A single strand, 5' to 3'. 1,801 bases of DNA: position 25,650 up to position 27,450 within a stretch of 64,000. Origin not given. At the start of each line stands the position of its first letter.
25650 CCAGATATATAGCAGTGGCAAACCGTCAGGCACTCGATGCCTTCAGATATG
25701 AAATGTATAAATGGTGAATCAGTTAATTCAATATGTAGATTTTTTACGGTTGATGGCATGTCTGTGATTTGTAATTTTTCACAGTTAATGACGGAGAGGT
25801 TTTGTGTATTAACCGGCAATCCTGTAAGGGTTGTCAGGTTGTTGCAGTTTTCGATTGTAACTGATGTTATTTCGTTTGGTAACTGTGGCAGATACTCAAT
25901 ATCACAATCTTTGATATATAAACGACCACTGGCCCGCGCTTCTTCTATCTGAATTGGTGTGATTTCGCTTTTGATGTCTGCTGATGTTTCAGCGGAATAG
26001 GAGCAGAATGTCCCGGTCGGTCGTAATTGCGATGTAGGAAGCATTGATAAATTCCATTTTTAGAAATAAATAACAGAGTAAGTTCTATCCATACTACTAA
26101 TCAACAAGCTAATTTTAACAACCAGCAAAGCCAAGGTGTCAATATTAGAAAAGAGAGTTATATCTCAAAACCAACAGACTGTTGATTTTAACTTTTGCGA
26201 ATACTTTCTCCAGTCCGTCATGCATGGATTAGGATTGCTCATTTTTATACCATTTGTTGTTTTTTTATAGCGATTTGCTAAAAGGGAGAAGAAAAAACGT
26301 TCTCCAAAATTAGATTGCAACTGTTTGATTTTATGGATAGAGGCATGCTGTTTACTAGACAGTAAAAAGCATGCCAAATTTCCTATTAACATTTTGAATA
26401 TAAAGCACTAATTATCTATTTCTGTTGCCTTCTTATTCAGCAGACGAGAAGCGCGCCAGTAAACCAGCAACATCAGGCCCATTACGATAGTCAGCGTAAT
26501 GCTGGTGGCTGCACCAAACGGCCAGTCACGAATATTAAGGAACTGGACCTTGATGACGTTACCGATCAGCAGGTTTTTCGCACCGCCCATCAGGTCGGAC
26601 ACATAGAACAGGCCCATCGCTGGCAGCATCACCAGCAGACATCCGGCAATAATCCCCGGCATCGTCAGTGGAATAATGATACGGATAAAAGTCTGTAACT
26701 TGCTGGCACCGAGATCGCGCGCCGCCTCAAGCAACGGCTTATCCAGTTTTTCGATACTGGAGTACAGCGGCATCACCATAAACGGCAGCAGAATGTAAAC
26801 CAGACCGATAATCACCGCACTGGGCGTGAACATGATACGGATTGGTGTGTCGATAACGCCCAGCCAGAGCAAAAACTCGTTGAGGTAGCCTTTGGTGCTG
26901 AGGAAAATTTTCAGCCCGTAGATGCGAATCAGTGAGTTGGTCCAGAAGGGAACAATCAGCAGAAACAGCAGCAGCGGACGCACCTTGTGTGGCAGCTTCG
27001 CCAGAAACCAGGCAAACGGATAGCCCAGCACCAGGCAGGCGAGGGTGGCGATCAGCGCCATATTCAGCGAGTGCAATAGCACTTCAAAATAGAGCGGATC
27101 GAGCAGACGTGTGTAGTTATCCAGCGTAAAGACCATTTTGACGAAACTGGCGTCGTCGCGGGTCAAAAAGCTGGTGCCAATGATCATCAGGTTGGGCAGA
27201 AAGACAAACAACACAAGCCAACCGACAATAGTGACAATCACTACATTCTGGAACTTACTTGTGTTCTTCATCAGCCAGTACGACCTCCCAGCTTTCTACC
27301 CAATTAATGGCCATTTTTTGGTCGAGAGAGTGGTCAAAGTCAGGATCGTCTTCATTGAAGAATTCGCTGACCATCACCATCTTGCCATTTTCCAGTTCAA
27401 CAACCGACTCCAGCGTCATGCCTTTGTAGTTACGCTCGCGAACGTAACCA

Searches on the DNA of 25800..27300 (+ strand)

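Call 3: search_dna_similar(query=window:25900-27300:+, collection=ecoli_genomes, mode=near, max_rows=30, rows=spread)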
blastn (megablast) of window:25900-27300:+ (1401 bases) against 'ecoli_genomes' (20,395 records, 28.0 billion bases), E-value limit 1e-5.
Records with a match: 5428; places in all: 5692; records where one place covers at least 80% of the query: 414.
Genomes with a match: 5425 of 5426; with a place that covers at least 80% of the query: 413. Places per genome that has any: lowest 1, median 1, highest 3. On chromosomes: 5680 places; on plasmids: 12.
Best place of each record, by identity: >=99% 386; 95-99% 5037; 90-95% 5.
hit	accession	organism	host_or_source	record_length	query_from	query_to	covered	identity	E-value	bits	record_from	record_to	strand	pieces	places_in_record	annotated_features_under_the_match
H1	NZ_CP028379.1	Escherichia coli O145 str. RM9872 strain RM9872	Bos taurus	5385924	1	1401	100%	100.0%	0e+0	2588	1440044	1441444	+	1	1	potB: spermidine/putrescine ABC transporter permease PotB | espK: type III secretion system effector EspK | potA: spermidine/putrescine ABC transporter ATP-binding protein PotA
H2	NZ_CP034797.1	Escherichia coli strain 08-3918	missing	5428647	1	1401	100%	99.4%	0e+0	2538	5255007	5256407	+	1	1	potB: spermidine/putrescine ABC transporter permease PotB | espK: type III secretion system effector EspK | potA: spermidine/putrescine ABC transporter ATP-binding protein PotA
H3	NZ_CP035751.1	Escherichia coli E110019 strain E110019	-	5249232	1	1401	100%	98.6%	0e+0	2483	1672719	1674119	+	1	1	potB: spermidine/putrescine ABC transporter permease PotB | espK: type III secretion system effector EspK | potA: spermidine/putrescine ABC transporter ATP-binding protein PotA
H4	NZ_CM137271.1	Escherichia coli strain ZH49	pig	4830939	317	1401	77%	96.5%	0e+0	1792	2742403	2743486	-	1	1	potB: spermidine/putrescine ABC transporter permease PotB | potA: spermidine/putrescine ABC transporter ATP-binding protein PotA | YkgJ family cysteine cluster protein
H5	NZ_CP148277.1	Escherichia coli strain Z1323PEC0011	Dog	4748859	495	1401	65%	98.1%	0e+0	1581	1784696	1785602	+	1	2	potB: spermidine/putrescine ABC transporter permease PotB | potA: spermidine/putrescine ABC transporter ATP-binding protein PotA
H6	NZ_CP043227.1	Escherichia coli strain Ec-050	Homo sapiens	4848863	495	1401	65%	97.7%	0e+0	1559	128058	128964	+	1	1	potB: spermidine/putrescine ABC transporter permease PotB | potA: spermidine/putrescine ABC transporter ATP-binding protein PotA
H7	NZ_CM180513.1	Escherichia coli strain E54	Homo sapiens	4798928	495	1401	65%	97.6%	0e+0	1554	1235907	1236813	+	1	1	potB: spermidine/putrescine ABC transporter permease PotB | potA: spermidine/putrescine ABC transporter ATP-binding protein PotA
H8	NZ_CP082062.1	Escherichia coli strain MS20674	Homo sapiens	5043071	495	1401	65%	96.9%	0e+0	1520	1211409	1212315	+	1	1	potB: spermidine/putrescine ABC transporter permease PotB | potA: spermidine/putrescine ABC transporter ATP-binding protein PotA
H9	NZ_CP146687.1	Escherichia coli strain MS 198-1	Homo sapiens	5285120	495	1401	65%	96.8%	0e+0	1515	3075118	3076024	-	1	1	potB: spermidine/putrescine ABC transporter permease PotB | potA: spermidine/putrescine ABC transporter ATP-binding protein PotA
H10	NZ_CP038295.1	Escherichia coli O55:H7 strain TB182A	Homo sapiens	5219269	529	1401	62%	99.0%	0e+0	1563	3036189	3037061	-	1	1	potB: spermidine/putrescine ABC transporter permease PotB | potA: spermidine/putrescine ABC transporter ATP-binding protein PotA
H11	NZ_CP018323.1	Escherichia coli strain KSC9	porcine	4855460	529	1401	62%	98.9%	0e+0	1557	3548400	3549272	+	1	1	potB: spermidine/putrescine ABC transporter permease PotB | potA: spermidine/putrescine ABC transporter ATP-binding protein PotA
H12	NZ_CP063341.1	Escherichia coli strain BS90R-A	Homo sapiens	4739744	529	1401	62%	98.9%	0e+0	1557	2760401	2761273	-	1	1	potB: spermidine/putrescine ABC transporter permease PotB | potA: spermidine/putrescine ABC transporter ATP-binding protein PotA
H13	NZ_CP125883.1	Escherichia coli strain AHM9C61I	chicken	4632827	529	1401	62%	98.9%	0e+0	1557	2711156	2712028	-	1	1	potB: spermidine/putrescine ABC transporter permease PotB | potA: spermidine/putrescine ABC transporter ATP-binding protein PotA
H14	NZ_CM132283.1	Escherichia coli strain 18AR0366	Homo sapiens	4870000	529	1401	62%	98.9%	0e+0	1557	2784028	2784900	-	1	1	potB: spermidine/putrescine ABC transporter permease PotB | potA: spermidine/putrescine ABC transporter ATP-binding protein PotA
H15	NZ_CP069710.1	Escherichia coli strain EA2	pig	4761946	529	1401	62%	98.7%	0e+0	1552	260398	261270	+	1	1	potB: spermidine/putrescine ABC transporter permease PotB | potA: spermidine/putrescine ABC transporter ATP-binding protein PotA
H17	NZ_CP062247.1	Escherichia coli strain AML002_ev03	not applicable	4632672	529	1401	62%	98.5%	0e+0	1541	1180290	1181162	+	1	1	potB: spermidine/putrescine ABC transporter permease PotB | potA: spermidine/putrescine ABC transporter ATP-binding protein PotA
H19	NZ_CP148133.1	Escherichia coli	missing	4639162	529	1401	62%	98.5%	0e+0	1541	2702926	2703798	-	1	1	potB: spermidine/putrescine ABC transporter permease PotB | potA: spermidine/putrescine ABC transporter ATP-binding protein PotA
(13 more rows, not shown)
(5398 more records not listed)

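Call 5: get_annotated_region(hit=H1, flank=20000)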
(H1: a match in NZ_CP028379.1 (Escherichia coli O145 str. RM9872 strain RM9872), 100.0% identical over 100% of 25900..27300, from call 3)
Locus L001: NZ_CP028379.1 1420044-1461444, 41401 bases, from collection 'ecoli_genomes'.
description: Escherichia coli O145 str. RM9872 chromosome, complete genome
organism: Escherichia coli O145 str. RM9872 strain RM9872 (NCBI taxid 1055544)
replicon: chromosome; assembly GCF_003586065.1
host: Bos taurus; source: feces; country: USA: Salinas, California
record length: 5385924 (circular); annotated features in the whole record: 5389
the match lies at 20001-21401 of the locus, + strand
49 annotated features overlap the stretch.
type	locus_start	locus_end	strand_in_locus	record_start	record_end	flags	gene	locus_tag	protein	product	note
CDS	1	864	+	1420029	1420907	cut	-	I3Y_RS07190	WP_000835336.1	phage repressor protein/antirepressor Ant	-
CDS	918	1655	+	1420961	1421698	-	-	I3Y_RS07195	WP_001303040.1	C40 family peptidase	-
CDS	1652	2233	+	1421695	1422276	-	-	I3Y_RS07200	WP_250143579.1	tail assembly protein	-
CDS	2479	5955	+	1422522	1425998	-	gpJ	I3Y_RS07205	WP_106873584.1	phage attachment tail tip protein J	-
CDS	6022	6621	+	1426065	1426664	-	-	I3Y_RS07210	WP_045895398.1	Ail/Lom family outer membrane beta-barrel protein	-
CDS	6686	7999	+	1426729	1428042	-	-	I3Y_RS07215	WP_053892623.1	prophage tail fiber N-terminal domain-containing protein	-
CDS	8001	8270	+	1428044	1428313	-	-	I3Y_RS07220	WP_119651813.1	phage tail fiber C-terminal domain-containing protein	-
CDS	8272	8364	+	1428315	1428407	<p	-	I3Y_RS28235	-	tail assembly protein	incomplete; partial in the middle of a contig; missing N-terminus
CDS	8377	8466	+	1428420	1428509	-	-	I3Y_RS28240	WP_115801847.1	hypothetical protein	-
CDS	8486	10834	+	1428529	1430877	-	nleL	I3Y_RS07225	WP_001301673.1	type III secretion system effector E3 ubiquitin ligase NleL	-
CDS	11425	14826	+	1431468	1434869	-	espN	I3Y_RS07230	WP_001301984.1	type III secretion system effector EspN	-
CDS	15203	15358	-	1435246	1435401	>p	-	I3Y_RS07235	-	type III secretion protein GogB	incomplete; partial in the middle of a contig; missing N-terminus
CDS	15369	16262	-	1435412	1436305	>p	-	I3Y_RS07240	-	IS3-like element IS2 family transposase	incomplete; partial in the middle of a contig; missing N-terminus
CDS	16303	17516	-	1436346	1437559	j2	-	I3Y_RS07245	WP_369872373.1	IS3 family transposase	programmed frameshift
sequence_feature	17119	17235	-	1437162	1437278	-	-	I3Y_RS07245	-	-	AL1L pseudoknot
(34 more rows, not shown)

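Call 6: get_annotated_region(hit=H17, flank=3000)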
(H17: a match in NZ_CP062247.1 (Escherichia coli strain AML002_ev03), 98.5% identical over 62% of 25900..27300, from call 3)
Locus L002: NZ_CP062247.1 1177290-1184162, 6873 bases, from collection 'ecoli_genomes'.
description: Escherichia coli strain AML002_ev03 chromosome, complete genome
organism: Escherichia coli strain AML002_ev03 (NCBI taxid 562)
replicon: chromosome; assembly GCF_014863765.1
host: not applicable; source: not applicable; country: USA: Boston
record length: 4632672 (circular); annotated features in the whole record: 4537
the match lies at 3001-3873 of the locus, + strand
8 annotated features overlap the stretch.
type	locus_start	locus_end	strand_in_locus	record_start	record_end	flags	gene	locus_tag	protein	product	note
CDS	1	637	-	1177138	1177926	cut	ycfZ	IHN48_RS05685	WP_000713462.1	TPM domain-containing protein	-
CDS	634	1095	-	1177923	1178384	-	ymfA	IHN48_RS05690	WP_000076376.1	DUF3592 domain-containing protein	-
CDS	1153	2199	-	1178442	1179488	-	potD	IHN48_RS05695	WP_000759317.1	spermidine/putrescine ABC transporter substrate-binding protein PotD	-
CDS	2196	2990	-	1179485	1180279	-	potC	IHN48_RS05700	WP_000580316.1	spermidine/putrescine ABC transporter permease PotC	-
CDS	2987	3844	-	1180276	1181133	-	potB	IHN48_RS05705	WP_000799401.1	spermidine/putrescine ABC transporter permease PotB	-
CDS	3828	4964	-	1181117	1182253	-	potA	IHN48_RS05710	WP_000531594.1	spermidine/putrescine ABC transporter ATP-binding protein PotA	-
CDS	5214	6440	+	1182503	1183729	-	pepT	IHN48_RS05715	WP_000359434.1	peptidase T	-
CDS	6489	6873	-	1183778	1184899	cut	roxA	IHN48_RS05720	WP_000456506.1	[50S ribosomal protein L16]-arginine 3-hydroxylase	-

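Call 12: search_dna_similar(query=window:26045-26427:+, collection=ecoli_genomes, mode=near, max_rows=40, rows=spread)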
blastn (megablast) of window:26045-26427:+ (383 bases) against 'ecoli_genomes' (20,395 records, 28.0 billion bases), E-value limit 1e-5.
Records with a match: 583; places in all: 814; records where one place covers at least 80% of the query: 558.
Genomes with a match: 581 of 5426; with a place that covers at least 80% of the query: 557. Places per genome that has any: lowest 1, median 1, highest 3. On chromosomes: 811 places; on plasmids: 3.
Best place of each record, by identity: >=99% 367; 95-99% 209; 90-95% 7.
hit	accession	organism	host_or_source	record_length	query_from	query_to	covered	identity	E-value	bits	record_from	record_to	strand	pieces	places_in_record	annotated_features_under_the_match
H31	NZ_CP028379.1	Escherichia coli O145 str. RM9872 strain RM9872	Bos taurus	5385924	1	383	100%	100.0%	0e+0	708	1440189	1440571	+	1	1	potB: spermidine/putrescine ABC transporter permease PotB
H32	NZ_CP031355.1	Escherichia coli O145 strain RM8995-C1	missing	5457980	1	383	100%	100.0%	0e+0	708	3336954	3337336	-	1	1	potB: spermidine/putrescine ABC transporter permease PotB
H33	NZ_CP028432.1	Escherichia coli strain RM9975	Corvus brachyrhynchos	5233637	1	383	100%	99.7%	0e+0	702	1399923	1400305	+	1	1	potB: spermidine/putrescine ABC transporter permease PotB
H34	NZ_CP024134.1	Escherichia coli strain 14EC017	clinical patient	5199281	1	383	100%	99.7%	0e+0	702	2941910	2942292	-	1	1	potB: spermidine/putrescine ABC transporter permease PotB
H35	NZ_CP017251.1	Escherichia coli strain NADC 5570/86-24/6564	not applicable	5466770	1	383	100%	99.7%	0e+0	702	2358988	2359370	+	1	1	potB: spermidine/putrescine ABC transporter permease PotB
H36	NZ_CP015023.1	Escherichia coli strain SRCC 1675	Apple cider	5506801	1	383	100%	99.7%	0e+0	702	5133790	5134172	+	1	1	potB: spermidine/putrescine ABC transporter permease PotB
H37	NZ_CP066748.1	Escherichia coli O157:H7 strain ECP19-2498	missing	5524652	1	383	100%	99.7%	0e+0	702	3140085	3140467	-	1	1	potB: spermidine/putrescine ABC transporter permease PotB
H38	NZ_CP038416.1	Escherichia coli O157:H7 strain 3-5-1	cattle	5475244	1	383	100%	99.7%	0e+0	702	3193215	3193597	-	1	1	potB: spermidine/putrescine ABC transporter permease PotB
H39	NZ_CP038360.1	Escherichia coli O157:H7 strain F7386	missing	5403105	1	383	100%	99.7%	0e+0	702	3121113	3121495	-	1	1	potB: spermidine/putrescine ABC transporter permease PotB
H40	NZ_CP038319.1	Escherichia coli O157:H7 strain NE122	bovine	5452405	1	383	100%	99.7%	0e+0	702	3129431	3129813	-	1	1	potB: spermidine/putrescine ABC transporter permease PotB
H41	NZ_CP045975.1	Escherichia coli strain AUSMDU00002545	Homo sapiens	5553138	1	383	100%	99.7%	0e+0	702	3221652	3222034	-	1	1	potB: spermidine/putrescine ABC transporter permease PotB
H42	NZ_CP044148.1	Escherichia coli O157 strain AR-0427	missing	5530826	1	383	100%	99.7%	0e+0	702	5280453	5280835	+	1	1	potB: spermidine/putrescine ABC transporter permease PotB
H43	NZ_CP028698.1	Escherichia coli strain 106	cattle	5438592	1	383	100%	99.7%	0e+0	702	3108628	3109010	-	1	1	potB: spermidine/putrescine ABC transporter permease PotB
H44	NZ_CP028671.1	Escherichia coli strain 116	cattle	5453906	1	383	100%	99.7%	0e+0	702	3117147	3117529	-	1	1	potB: spermidine/putrescine ABC transporter permease PotB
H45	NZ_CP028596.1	Escherichia coli strain 149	cattle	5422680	1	383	100%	99.7%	0e+0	702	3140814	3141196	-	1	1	potB: spermidine/putrescine ABC transporter permease PotB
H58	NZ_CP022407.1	Escherichia coli O121:H19 strain 16-9255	Flour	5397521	1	383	100%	98.4%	0e+0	673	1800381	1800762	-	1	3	none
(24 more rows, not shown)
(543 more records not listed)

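Call 13: get_annotated_region(hit=H58, flank=4000)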
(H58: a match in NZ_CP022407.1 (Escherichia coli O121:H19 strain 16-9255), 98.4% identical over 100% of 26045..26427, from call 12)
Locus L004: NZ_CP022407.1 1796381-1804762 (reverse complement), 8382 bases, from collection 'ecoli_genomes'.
description: Escherichia coli O121:H19 strain 16-9255 chromosome, complete genome
organism: Escherichia coli O121:H19 strain 16-9255 (NCBI taxid 991915)
replicon: chromosome; assembly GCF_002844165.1
host: -; source: Flour; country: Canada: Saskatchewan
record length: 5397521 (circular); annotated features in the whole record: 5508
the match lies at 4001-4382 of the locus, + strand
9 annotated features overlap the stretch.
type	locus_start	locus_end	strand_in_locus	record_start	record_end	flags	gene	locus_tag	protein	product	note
CDS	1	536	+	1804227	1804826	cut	-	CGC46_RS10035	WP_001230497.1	Ail/Lom family outer membrane beta-barrel protein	-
CDS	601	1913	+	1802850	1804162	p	-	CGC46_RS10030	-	prophage tail fiber N-terminal domain-containing protein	frameshifted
CDS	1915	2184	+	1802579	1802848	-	-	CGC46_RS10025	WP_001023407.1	phage tail fiber C-terminal domain-containing protein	-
CDS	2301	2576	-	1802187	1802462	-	-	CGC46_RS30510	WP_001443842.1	hypothetical protein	-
CDS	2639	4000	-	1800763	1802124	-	espK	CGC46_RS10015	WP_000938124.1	type III secretion system effector EspK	-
CDS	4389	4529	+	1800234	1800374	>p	-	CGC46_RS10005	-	tail fiber assembly protein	incomplete; partial in the middle of a contig; missing N-terminus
CDS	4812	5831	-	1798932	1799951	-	-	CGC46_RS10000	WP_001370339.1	tyrosine-type recombinase/integrase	-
CDS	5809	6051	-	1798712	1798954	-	-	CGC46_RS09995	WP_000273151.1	DUF4224 domain-containing protein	-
CDS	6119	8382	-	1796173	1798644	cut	-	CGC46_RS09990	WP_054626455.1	exonuclease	-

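Call 32: get_annotated_region(hit=H6, flank=5000)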
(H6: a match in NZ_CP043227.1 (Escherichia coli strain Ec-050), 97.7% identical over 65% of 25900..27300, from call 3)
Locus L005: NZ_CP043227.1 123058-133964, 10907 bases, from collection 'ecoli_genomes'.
description: Escherichia coli strain Ec-050 chromosome, complete genome
organism: Escherichia coli strain Ec-050 (NCBI taxid 562)
replicon: chromosome; assembly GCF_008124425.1
host: Homo sapiens; source: stool; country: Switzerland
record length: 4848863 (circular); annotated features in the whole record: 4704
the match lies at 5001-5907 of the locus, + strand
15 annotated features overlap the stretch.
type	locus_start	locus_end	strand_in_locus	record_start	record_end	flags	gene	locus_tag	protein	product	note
CDS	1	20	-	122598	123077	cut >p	-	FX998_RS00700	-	IS3 family transposase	incomplete; partial in the middle of a contig; missing N-terminus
CDS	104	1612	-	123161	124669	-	ltrA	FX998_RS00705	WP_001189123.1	group II intron reverse transcriptase/maturase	-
CDS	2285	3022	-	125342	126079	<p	-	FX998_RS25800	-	IS3-like element IS629 family transposase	frameshifted; incomplete; partial in the middle of a contig; missing C-terminus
sequence_feature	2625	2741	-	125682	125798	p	-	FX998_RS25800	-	-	AL1L pseudoknot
CDS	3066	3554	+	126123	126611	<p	-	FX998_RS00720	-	tail fiber domain-containing protein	incomplete; partial in the middle of a contig; missing N-terminus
CDS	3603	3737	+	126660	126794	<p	-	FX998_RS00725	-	tail fiber assembly protein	incomplete; partial in the middle of a contig; missing N-terminus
CDS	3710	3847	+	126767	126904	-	-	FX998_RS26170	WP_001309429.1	hypothetical protein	-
CDS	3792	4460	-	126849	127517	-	-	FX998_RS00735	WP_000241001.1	class I SAM-dependent methyltransferase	-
CDS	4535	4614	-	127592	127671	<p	-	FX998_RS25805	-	DinI family protein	frameshifted; incomplete; partial in the middle of a contig; missing C-terminus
CDS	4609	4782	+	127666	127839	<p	-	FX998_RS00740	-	tail fiber assembly protein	incomplete; partial in the middle of a contig; missing N-terminus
CDS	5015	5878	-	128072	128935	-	potB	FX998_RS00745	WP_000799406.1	spermidine/putrescine ABC transporter permease PotB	-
CDS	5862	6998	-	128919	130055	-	potA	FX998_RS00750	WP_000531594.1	spermidine/putrescine ABC transporter ATP-binding protein PotA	-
CDS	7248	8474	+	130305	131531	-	pepT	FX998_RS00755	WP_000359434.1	peptidase T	-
CDS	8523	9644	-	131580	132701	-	roxA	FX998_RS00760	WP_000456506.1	[50S ribosomal protein L16]-arginine 3-hydroxylase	-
CDS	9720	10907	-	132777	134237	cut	phoQ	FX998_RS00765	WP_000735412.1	two-component system sensor histidine kinase PhoQ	-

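Call 33: get_annotated_region(hit=H4, flank=5000)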
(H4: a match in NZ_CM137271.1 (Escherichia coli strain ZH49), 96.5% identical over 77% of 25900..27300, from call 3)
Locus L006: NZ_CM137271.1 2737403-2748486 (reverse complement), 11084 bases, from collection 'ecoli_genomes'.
description: Escherichia coli strain ZH49 chromosome, whole genome shotgun sequence
organism: Escherichia coli strain ZH49 (NCBI taxid 562)
replicon: chromosome; assembly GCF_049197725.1
host: pig; source: -; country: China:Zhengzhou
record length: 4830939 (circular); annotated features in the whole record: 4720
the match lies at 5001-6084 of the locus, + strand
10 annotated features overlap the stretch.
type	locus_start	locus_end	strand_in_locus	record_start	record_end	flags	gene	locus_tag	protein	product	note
CDS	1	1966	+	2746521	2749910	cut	gpJ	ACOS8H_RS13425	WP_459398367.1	phage attachment tail tip protein J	-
CDS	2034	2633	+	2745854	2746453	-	-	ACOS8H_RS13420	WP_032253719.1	Ail/Lom family outer membrane beta-barrel protein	-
CDS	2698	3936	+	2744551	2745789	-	-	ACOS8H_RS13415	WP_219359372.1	prophage tail fiber N-terminal domain-containing protein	-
CDS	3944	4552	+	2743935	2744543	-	-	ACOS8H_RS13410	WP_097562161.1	DUF4376 domain-containing protein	-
CDS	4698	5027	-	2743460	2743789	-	-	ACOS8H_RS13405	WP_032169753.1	YkgJ family cysteine cluster protein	-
CDS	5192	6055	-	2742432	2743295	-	potB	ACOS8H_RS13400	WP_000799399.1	spermidine/putrescine ABC transporter permease PotB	-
CDS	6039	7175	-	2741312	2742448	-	potA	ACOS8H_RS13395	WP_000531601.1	spermidine/putrescine ABC transporter ATP-binding protein PotA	-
CDS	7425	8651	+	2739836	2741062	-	pepT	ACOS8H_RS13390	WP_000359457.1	peptidase T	-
CDS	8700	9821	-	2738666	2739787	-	roxA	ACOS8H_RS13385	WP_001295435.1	[50S ribosomal protein L16]-arginine 3-hydroxylase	-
CDS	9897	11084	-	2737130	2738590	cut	phoQ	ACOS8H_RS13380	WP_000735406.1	two-component system sensor histidine kinase PhoQ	-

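Call 34: search_dna_similar(query=window:26394-26489:+, collection=ecoli_genomes, mode=near, max_rows=5)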
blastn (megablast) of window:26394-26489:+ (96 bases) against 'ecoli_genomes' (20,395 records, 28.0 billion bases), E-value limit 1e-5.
Records with a match: 5417; places in all: 5654; records where one place covers at least 80% of the query: 1626.
Genomes with a match: 5415 of 5426; with a place that covers at least 80% of the query: 1624. Places per genome that has any: lowest 1, median 1, highest 3. On chromosomes: 5643 places; on plasmids: 11.
Best place of each record, by identity: >=99% 807; 95-99% 3584; 90-95% 906; 80-90% 120.
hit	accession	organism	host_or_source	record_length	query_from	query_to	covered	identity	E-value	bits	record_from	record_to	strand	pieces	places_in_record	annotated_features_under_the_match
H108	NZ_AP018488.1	Escherichia coli O157:H7 strain PV15-279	Homo sapiens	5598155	1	96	100%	100.0%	4e-42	178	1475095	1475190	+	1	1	potB: spermidine/putrescine ABC transporter permease PotB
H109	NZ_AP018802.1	Escherichia coli strain E2863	Bos taurus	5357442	1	96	100%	100.0%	4e-42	178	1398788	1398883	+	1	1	potB: spermidine/putrescine ABC transporter permease PotB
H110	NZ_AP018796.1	Escherichia coli strain E2855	Bos taurus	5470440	1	96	100%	100.0%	4e-42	178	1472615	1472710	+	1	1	potB: spermidine/putrescine ABC transporter permease PotB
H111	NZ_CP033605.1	Escherichia coli O157:H7 strain TR01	Cattle carcass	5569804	1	96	100%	100.0%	4e-42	178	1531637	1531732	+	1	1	potB: spermidine/putrescine ABC transporter permease PotB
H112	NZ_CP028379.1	Escherichia coli O145 str. RM9872 strain RM9872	Bos taurus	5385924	1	96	100%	100.0%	4e-42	178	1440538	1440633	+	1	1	potB: spermidine/putrescine ABC transporter permease PotB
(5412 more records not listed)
